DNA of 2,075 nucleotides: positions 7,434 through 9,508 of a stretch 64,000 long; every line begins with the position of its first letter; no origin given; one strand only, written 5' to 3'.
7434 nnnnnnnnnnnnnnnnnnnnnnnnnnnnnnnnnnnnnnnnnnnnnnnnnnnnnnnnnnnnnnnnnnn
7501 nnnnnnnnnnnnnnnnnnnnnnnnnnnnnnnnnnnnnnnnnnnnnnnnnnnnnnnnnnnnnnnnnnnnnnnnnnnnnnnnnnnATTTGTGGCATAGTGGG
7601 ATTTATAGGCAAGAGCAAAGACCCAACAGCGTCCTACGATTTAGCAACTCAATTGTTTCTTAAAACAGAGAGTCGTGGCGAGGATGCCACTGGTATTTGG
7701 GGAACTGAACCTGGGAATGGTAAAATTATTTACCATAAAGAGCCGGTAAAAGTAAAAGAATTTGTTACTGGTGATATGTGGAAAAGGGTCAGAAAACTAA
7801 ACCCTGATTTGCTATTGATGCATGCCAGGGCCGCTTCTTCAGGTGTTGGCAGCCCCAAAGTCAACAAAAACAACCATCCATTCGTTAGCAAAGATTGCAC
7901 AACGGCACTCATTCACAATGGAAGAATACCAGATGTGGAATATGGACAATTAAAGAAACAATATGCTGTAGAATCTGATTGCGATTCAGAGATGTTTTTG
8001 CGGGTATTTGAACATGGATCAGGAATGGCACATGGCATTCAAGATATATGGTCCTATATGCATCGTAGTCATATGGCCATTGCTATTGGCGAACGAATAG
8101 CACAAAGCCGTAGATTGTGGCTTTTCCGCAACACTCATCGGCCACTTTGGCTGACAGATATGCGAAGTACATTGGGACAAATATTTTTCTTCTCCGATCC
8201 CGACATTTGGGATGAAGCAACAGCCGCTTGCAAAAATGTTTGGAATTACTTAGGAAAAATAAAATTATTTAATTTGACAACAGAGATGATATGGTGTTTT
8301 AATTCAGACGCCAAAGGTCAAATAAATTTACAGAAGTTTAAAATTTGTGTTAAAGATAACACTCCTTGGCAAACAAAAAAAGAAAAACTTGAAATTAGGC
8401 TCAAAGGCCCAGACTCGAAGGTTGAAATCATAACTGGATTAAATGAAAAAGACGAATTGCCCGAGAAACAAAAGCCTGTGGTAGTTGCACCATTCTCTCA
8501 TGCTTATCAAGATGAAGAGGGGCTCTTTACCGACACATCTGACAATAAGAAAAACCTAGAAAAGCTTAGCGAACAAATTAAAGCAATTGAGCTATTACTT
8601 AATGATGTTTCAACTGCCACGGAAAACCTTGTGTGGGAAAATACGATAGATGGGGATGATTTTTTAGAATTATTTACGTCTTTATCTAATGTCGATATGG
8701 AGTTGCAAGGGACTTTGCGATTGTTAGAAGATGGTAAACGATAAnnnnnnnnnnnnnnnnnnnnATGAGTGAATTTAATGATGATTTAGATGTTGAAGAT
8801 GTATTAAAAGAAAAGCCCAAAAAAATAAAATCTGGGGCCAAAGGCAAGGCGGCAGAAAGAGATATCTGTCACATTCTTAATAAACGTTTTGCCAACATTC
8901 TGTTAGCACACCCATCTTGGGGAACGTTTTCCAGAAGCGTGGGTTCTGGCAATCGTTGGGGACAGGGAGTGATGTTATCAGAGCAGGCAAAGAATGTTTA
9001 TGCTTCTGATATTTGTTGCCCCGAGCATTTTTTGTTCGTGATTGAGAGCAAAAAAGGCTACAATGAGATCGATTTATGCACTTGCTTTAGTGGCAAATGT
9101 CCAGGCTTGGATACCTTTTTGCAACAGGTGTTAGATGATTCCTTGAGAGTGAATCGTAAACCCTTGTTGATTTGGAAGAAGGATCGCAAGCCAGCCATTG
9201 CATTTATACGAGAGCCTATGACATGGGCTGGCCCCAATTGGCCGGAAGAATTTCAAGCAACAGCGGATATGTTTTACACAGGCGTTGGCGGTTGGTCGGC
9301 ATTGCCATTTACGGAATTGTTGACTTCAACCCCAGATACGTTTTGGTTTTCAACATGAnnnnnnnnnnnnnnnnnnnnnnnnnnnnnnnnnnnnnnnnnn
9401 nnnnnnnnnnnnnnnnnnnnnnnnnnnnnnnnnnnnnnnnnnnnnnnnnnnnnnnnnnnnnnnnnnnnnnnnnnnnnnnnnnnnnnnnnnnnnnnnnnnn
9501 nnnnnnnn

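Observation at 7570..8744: Ntn glutamine amidotransferase that needs an AUU/AUC start codon to encode its nucleophile Cys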

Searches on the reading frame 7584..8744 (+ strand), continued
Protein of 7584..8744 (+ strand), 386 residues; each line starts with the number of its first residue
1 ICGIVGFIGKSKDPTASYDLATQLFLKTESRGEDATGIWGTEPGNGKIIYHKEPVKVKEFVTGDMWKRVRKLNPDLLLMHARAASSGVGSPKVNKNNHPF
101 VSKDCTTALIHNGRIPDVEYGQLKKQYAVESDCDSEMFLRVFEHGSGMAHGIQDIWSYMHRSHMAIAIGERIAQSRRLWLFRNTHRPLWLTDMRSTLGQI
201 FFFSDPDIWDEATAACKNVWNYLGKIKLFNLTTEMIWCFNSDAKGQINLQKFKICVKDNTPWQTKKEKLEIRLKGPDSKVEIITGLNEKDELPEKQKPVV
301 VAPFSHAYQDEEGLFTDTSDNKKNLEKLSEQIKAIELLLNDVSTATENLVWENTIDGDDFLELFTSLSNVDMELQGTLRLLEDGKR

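Call 40: fold_search(model_id=the predicted structure, library=pdb)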
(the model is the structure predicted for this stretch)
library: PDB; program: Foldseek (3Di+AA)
matches with E <= 10: 631; with E <= 0.001: 75
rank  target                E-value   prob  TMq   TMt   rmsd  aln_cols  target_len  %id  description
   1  1ao0_A                1.0e-12  1.00  0.45  0.39   4.6       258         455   17  GLUTAMINE PHOSPHORIBOSYLPYROPHOSPHATE (PRPP) AMIDOTRANSFERASE FROM B. SUBTILIS COMPLEXED WITH ADP AND GMP (released 1997-11-12)
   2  1xff_A                1.0e-12  1.00  0.44  0.67   7.6       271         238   19  Glutaminase domain of glucosamine 6-phosphate synthase complexed with glutamate (released 2004-09-28)
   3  2j6h_A                1.4e-12  1.00  0.44  0.29   8.1       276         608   18  E. coli glucosamine-6-P synthase in complex with glucose-6P and 5-oxo- L-norleucine (released 2006-10-02)
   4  3ooj_G                1.5e-12  1.00  0.43  0.29   6.9       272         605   20  C1A mutant of E. coli GlmS in complex with glucose-6P and glutamate (released 2011-10-19)
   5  8w7d_B                1.7e-12  1.00  0.46  0.39   4.6       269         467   20  Crystal structure of EcPPAT-FR901483 complex (released 2023-12-13)
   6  8w7d_C                1.9e-12  1.00  0.44  0.38   4.7       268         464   21  Crystal structure of EcPPAT-FR901483 complex (released 2023-12-13)
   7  1xff_B                2.3e-12  1.00  0.43  0.64   8.3       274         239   19  Glutaminase domain of glucosamine 6-phosphate synthase complexed with glutamate (released 2004-09-28)
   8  6ott_A                2.7e-12  1.00  0.47  0.37   4.5       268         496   20  Structure of PurF in complex with ppApp (released 2019-11-06)
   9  8w7d_D                3.2e-12  1.00  0.45  0.38   4.7       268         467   19  Crystal structure of EcPPAT-FR901483 complex (released 2023-12-13)
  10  1ecb_D                3.8e-12  1.00  0.46  0.39   4.6       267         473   20  ESCHERICHIA COLI GLUTAMINE PHOSPHORIBOSYLPYROPHOSPHATE (PRPP) AMIDOTRANSFERASE COMPLEXED WITH 2 GMP, 1 MG PER SUBUNIT (released 1998-04-15)
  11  6czf_A                4.0e-12  1.00  0.46  0.37   4.6       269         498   20  The structure of E. coli PurF in complex with ppGpp-Mg (released 2018-10-10)
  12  1ecf_A                4.3e-12  1.00  0.47  0.37   4.5       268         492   19  ESCHERICHIA COLI GLUTAMINE PHOSPHORIBOSYLPYROPHOSPHATE (PRPP) AMIDOTRANSFERASE (released 1996-11-08)
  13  3ooj_F                4.3e-12  1.00  0.45  0.31   4.5       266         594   18  C1A mutant of E. coli GlmS in complex with glucose-6P and glutamate (released 2011-10-19)
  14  1ecb_C                5.7e-12  1.00  0.47  0.38   4.5       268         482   20  ESCHERICHIA COLI GLUTAMINE PHOSPHORIBOSYLPYROPHOSPHATE (PRPP) AMIDOTRANSFERASE COMPLEXED WITH 2 GMP, 1 MG PER SUBUNIT (released 1998-04-15)
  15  6czf_B                6.0e-12  1.00  0.47  0.37   4.5       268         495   20  The structure of E. coli PurF in complex with ppGpp-Mg (released 2018-10-10)
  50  4zfl_C                2.2e-09  1.00  0.44  0.70   4.0       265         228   16  Ergothioneine-biosynthetic Ntn hydrolase variant EgtC_C2A with natural substrate (released 2015-07-01)
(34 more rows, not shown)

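Call 42: search_protein_families(library=ncbifam, proteins=[window:7584-8744:+], max_evalue=0.01)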
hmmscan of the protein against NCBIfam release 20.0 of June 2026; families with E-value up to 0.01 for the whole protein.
window:7584-8744:+ (386 aa): 5 families
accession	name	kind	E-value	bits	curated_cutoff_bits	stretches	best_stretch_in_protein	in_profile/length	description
NF001484.0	PRK00331.1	subfamily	3.7e-11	42.1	381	1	1-145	1-136/601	isomerizing glutamine--fructose-6-phosphate transaminase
TIGR01135.1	glmS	equivalog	1.2e-09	37.3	418.05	1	2-145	1-135/607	glutamine--fructose-6-phosphate transaminase (isomerizing)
TIGR01134.1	purF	equivalog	2e-07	30.7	350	1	2-190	1-183/432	amidophosphoribosyltransferase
TIGR01536.1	asn_synth_AEB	equivalog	2.5e-06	26.8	267.1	1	2-157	1-113/517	asparagine synthase (glutamine-hydrolyzing)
NF006949.0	PRK09431.1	equivalog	0.00071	18.2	499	0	93-148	56-114/554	asparagine synthase B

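Call 43: search_dna_similar(query=window:7584-8741:+, collection=phages, mode=protein, max_rows=40, max_evalue=1e-8)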
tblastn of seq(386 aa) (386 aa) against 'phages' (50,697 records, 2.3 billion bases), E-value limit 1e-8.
No match.

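Call 52: find_encoding_contigs(protein=P0003, flank=1500, max_places=2)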
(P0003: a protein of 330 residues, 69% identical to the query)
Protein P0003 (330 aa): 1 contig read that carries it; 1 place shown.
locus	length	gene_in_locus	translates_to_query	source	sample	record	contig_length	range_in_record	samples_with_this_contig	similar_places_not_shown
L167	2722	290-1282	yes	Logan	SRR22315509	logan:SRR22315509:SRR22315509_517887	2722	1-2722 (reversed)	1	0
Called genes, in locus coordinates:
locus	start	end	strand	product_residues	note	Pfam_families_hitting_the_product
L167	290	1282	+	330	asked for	PF13522:GATase_6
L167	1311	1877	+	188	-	PF24608:PDDEXK_15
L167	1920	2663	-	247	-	-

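Call 53: find_encoding_contigs(protein=P0004, flank=1500, max_places=2)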
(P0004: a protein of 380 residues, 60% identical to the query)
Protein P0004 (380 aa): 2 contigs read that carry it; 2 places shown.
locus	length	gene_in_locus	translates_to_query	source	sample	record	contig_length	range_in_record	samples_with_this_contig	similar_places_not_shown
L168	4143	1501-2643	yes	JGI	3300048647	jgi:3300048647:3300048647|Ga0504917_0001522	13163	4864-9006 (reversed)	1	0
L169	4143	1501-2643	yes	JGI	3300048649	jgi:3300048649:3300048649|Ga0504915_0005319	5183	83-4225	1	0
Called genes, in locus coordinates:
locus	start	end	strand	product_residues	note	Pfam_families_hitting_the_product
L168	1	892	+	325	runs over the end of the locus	PF00644:PARP (weak)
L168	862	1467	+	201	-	-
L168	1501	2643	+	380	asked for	PF13522:GATase_6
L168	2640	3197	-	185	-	PF24608:PDDEXK_15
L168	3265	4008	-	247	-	-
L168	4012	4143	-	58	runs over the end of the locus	-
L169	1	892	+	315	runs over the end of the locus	PF00644:PARP (weak)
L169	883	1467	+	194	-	-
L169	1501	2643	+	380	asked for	PF13522:GATase_6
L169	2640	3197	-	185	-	PF24608:PDDEXK_15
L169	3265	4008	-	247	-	-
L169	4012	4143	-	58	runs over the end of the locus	-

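Call 54: find_encoding_contigs(protein=P0005, flank=1500, max_places=2)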
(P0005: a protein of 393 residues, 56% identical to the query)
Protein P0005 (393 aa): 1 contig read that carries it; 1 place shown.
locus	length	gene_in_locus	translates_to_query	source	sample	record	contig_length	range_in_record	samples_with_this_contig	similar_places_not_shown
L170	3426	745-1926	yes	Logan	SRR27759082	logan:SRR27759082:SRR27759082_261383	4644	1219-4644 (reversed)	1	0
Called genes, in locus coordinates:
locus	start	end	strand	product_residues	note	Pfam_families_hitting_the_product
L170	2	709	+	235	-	?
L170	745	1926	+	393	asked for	PF13522:GATase_6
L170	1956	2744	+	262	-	-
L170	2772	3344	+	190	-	PF24608:PDDEXK_15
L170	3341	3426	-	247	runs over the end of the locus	-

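Call 60: find_related_loci(query=A2, collection=genome_contigs, flank=2500)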
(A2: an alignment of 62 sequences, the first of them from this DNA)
Query A2 (386 aa) in genome_contigs; peptide patterns used: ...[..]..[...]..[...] (x = any residue, [..] = any of these).
51 stretches matched a pattern; 1 encode a relative of the query (tblastn E <= 1e-3); 1 distinct loci.
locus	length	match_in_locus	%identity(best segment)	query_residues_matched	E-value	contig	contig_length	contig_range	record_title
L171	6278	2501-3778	37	1-385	1e-85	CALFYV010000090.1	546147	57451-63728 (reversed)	MAG TPA_asm: uncultured Bacteriovoracaceae bacterium isolate SRR7515931_bin.52_CONCOCT_v1.1_MAG genome assembly, contig:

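Call 62: search_protein_families(library=pfam, proteins=[L079:2501-4783:+, L085:2501-4720:+, P0046, P0033, P0027, P0076, P0101, P0117, P0093, P0016], max_evalue=0.01)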
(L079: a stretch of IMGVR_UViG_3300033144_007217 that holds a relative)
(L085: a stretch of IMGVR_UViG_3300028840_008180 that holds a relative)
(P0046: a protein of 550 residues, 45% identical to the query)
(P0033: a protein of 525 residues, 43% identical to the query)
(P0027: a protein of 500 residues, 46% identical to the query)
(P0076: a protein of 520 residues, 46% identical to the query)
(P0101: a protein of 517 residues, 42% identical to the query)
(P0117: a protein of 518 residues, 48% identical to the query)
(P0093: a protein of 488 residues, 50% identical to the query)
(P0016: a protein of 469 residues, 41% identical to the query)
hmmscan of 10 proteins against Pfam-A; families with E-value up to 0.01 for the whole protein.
L079:2501-4783:+ (761 aa): 2 families
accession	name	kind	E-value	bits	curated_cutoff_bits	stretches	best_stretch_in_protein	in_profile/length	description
PF13522.11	GATase_6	-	1.4e-07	32.1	27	1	79-144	12-79/130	Glutamine amidotransferase domain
PF13230.11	GATase_4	-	0.00063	19.2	23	1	12-139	11-134/272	Glutamine amidotransferases class-II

L085:2501-4720:+ (740 aa): 1 family
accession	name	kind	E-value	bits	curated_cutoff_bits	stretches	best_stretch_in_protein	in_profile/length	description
PF13522.11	GATase_6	-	8.4e-07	29.5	27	1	79-143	12-78/130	Glutamine amidotransferase domain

P0046 (550 aa): 2 families
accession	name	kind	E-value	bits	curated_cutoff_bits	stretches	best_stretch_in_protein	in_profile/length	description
PF13522.11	GATase_6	-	3.7e-08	33.9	27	1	90-158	11-78/130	Glutamine amidotransferase domain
PF13537.11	GATase_7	-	0.00035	21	25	1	110-164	11-68/123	Glutamine amidotransferase domain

P0033 (525 aa): 2 families
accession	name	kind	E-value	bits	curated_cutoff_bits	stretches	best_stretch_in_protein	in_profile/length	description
PF13522.11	GATase_6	-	3.5e-09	37.2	27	1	82-154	9-80/130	Glutamine amidotransferase domain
PF13537.11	GATase_7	-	0.0025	18.2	25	1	102-152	9-63/123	Glutamine amidotransferase domain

P0027 (500 aa): 1 family
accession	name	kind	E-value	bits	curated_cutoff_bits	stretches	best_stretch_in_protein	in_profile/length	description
PF13522.11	GATase_6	-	2.8e-06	27.8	27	1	75-144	11-79/130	Glutamine amidotransferase domain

P0076 (520 aa): 2 families
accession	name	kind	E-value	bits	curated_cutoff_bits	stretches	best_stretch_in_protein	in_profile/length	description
PF13522.11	GATase_6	-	7.8e-09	36.1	27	1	86-152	11-78/130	Glutamine amidotransferase domain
PF13537.11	GATase_7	-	0.0015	19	25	1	104-153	9-64/123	Glutamine amidotransferase domain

P0101 (517 aa): 2 families
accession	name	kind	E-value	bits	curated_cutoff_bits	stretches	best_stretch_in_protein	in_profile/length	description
PF13522.11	GATase_6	-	5.3e-11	43.1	27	1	76-192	11-113/130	Glutamine amidotransferase domain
PF13537.11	GATase_7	-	7e-07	29.7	25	1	95-148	10-65/123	Glutamine amidotransferase domain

P0117 (518 aa): 1 family
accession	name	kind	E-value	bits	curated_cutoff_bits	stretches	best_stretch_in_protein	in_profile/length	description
PF13522.11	GATase_6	-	1.6e-07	31.8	27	1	80-147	9-77/130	Glutamine amidotransferase domain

P0093 (488 aa): 2 families
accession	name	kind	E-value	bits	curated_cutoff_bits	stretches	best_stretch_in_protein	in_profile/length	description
PF13522.11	GATase_6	-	1.1e-09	38.9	27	1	76-154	11-85/130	Glutamine amidotransferase domain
PF13537.11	GATase_7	-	0.00034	21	25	0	94-226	9-116/123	Glutamine amidotransferase domain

P0016 (469 aa): 3 families
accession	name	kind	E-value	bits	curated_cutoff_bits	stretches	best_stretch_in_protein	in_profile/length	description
PF13522.11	GATase_6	-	4.2e-08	33.7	27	1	94-164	11-80/130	Glutamine amidotransferase domain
PF13230.11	GATase_4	-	5.5e-05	22.7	23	1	49-158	30-134/272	Glutamine amidotransferases class-II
PF13537.11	GATase_7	-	0.0017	18.8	25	1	113-182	10-82/123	Glutamine amidotransferase domain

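Call 65: fold_search(model_id=the predicted structure, library=viral)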
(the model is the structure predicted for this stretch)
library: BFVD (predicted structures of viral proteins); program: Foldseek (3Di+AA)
matches with E <= 10: 402; with E <= 0.001: 28
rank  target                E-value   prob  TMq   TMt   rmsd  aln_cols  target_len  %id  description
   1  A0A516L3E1            5.1e-17  1.00  0.53  0.67  14.3       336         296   19  (no name in the UniProt tables at hand)
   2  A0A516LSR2            1.0e-16  1.00  0.50  0.50  14.9       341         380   19  (no name in the UniProt tables at hand)
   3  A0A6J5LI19            1.5e-16  1.00  0.49  0.48   7.2       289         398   20  Gn_AT_II domain containing protein [uncultured Caudovirales phage]
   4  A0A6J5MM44            4.6e-16  1.00  0.54  0.79   3.3       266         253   21  glutamine--fructose-6-phosphate transaminase (isomerizing) [uncultured Caudovirales phage]
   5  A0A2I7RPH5            5.1e-16  1.00  0.53  0.55   6.5       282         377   19  (no name in the UniProt tables at hand)
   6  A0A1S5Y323            6.8e-16  1.00  0.50  0.41  20.8       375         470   19  glutamine--fructose-6-phosphate transaminase (isomerizing) [uncultured archaeal virus]
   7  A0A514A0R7            7.2e-16  1.00  0.53  0.25  22.9       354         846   16  Putative glutamine amidotransferase domain protein [Aeromonas phage LAh_9]
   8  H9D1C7                1.3e-15  1.00  0.53  0.47  15.3       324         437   20  Putative amidotransferase [Salinivibrio phage CW02]
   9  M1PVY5                3.2e-15  1.00  0.56  0.39   6.3       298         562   17  (no name in the UniProt tables at hand)
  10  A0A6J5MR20            4.9e-15  1.00  0.52  0.59  12.1       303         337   21  glutamine--fructose-6-phosphate transaminase (isomerizing) [uncultured Caudovirales phage]
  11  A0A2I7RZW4            8.7e-15  1.00  0.50  0.41  16.3       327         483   19  (no name in the UniProt tables at hand)
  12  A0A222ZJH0            1.2e-14  1.00  0.51  0.65   3.6       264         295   19  glutamine--fructose-6-phosphate transaminase (isomerizing) [Arthrobacter phage Wheelbite]
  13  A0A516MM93            1.9e-14  1.00  0.51  0.69  10.5       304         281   22  (no name in the UniProt tables at hand)
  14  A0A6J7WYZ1            2.5e-14  1.00  0.49  0.77   3.8       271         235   19  Gn_AT_II domain containing protein [uncultured Caudovirales phage]
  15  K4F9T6                3.3e-14  1.00  0.53  0.32   3.1       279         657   21  Glutamine transaminase [Cronobacter phage vB_CsaP_GAP52]
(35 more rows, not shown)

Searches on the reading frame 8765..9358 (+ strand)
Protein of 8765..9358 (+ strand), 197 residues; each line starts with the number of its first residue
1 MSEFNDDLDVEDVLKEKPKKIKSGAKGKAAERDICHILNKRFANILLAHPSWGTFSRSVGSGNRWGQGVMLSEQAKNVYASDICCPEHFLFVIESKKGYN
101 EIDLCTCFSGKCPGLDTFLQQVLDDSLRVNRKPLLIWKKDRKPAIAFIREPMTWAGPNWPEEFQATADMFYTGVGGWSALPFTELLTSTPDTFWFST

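Call 34: search_protein_families(library=pfam, proteins=[window:8765-9358:+], max_evalue=0.01)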
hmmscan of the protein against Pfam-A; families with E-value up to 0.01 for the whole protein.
window:8765-9358:+ (197 aa): 1 family
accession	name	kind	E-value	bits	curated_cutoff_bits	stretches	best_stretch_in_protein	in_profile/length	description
PF24608.2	PDDEXK_15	-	1.1e-16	61.6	27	1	23-148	2-111/164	Phage putative PDDEXK endonuclease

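Call 42: search_protein_families(library=ncbifam, proteins=[window:8765-9358:+], max_evalue=0.01)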
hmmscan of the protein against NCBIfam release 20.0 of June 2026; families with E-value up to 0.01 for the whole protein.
window:8765-9358:+ (197 aa): 0 families

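Call 46: search_protein_families(library=phrogs, proteins=[window:8765-9358:+], max_evalue=0.00001)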
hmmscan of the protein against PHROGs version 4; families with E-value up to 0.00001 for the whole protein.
window:8765-9358:+ (197 aa): 1 family
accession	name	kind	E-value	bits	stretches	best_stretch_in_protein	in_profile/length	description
phrog_244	-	DNA, RNA and nucleotide metabolism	2.4e-13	51.8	1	22-147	7-100/186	RusA-like Holliday junction resolvase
